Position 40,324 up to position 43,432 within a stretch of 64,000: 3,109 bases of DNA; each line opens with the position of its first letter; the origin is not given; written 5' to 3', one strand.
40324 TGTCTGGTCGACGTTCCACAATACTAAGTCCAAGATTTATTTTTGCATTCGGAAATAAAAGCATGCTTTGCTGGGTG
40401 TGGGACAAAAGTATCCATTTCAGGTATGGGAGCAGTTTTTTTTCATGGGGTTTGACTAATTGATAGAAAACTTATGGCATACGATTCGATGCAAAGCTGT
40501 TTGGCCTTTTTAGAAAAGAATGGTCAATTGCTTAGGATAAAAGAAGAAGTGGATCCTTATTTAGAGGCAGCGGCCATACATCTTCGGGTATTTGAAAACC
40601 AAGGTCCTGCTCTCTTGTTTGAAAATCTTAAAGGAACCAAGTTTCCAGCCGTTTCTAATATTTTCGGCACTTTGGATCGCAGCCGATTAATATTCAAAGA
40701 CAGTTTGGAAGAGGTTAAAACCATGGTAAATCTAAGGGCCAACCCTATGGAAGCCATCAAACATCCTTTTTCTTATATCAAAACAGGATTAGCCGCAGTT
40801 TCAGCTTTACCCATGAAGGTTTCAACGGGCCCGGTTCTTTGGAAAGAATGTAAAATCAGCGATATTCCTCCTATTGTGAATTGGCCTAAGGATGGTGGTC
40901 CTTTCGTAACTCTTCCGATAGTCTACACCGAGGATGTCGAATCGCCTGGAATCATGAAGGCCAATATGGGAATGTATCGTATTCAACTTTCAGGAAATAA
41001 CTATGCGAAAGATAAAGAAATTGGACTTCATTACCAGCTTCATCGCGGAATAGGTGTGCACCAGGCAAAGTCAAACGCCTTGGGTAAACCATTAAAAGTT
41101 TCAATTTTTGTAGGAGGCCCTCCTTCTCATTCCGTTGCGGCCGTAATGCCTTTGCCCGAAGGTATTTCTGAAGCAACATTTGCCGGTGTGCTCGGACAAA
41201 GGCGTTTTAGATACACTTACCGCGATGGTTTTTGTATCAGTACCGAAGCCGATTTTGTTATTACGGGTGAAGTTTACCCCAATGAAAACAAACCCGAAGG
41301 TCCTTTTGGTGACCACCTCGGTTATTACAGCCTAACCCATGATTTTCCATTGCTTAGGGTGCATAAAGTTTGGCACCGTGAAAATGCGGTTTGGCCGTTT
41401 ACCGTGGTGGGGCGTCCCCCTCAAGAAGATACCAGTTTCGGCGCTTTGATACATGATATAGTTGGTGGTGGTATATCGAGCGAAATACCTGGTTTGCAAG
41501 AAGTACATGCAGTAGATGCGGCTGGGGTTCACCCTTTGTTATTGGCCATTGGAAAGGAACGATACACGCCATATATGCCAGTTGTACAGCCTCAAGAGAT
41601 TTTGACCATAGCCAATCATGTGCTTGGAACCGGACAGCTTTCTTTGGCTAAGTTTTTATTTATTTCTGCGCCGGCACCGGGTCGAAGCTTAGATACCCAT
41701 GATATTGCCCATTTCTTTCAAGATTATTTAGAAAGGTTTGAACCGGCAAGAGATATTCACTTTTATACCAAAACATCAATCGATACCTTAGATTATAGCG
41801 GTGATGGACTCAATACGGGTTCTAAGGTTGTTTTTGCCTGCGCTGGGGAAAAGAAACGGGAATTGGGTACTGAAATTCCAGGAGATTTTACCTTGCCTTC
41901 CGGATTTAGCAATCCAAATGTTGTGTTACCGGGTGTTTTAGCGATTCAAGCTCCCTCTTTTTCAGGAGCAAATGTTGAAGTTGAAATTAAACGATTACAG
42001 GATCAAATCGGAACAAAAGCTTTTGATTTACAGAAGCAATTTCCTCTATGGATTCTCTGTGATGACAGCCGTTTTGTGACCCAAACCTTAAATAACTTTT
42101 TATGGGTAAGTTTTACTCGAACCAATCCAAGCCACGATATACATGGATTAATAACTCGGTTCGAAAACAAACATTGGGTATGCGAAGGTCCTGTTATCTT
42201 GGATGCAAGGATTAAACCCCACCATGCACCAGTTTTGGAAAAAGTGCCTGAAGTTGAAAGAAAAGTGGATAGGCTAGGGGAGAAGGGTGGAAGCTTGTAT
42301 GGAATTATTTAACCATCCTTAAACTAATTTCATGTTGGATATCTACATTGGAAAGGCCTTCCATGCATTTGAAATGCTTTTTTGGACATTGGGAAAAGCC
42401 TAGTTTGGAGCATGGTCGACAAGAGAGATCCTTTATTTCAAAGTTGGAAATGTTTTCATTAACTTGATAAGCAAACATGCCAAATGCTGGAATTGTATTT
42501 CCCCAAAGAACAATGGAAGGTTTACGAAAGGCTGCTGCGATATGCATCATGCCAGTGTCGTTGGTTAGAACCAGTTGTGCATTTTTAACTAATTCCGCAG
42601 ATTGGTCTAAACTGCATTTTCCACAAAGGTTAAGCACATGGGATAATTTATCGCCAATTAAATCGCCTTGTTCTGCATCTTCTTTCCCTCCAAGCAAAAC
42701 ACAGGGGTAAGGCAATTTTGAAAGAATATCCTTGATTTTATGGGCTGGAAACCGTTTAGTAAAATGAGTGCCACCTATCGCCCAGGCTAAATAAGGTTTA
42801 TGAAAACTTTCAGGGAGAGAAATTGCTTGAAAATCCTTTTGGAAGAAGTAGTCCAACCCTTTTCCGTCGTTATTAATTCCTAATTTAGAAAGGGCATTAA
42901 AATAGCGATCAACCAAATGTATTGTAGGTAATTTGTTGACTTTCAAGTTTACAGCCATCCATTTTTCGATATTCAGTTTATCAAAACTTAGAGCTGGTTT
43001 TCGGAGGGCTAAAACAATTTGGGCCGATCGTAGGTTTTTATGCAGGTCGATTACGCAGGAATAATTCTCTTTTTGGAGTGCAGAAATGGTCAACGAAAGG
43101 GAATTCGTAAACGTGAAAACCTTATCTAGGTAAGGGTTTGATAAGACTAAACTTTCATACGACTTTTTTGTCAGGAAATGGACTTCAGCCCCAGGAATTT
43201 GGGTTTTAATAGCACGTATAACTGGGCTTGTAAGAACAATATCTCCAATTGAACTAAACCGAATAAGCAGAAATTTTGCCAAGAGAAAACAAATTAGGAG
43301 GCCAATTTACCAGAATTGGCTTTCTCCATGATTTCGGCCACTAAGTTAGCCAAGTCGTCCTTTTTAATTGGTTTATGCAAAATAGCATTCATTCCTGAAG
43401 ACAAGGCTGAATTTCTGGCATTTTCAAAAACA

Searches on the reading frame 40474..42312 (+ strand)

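Call 72: search_protein_families(library=pfam, proteins=[window:40474-42312:+], max_evalue=0.00001)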
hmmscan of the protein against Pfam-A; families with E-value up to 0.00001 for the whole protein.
window:40474-42312:+ (612 aa): 3 families
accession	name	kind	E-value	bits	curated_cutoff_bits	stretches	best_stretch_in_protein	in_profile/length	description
PF01977.22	UbiD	-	2e-58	197.4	23.3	1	123-315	18-206/206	3-octaprenyl-4-hydroxybenzoate carboxy-lyase Rift-related domain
PF20696.2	UbiD_C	-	1.4e-25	90.2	24.2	1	322-456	3-127/127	3-octaprenyl-4-hydroxybenzoate carboxy-lyase C-terminal domain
PF20695.2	UbiD_N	-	1e-23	83.7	24.3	1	10-84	1-74/78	3-octaprenyl-4-hydroxybenzoate carboxy-lyase N-terminal domain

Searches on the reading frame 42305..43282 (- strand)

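Call 72: search_protein_families(library=pfam, proteins=[window:42305-43282:-], max_evalue=0.00001)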
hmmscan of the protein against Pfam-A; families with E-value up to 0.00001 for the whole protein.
window:42305-43282:- (325 aa): 1 family
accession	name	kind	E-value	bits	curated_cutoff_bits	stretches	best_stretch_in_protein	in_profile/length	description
PF01075.23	Glyco_transf_9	-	8.6e-30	104.3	22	1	68-291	7-236/247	Glycosyltransferase family 9 (heptosyltransferase)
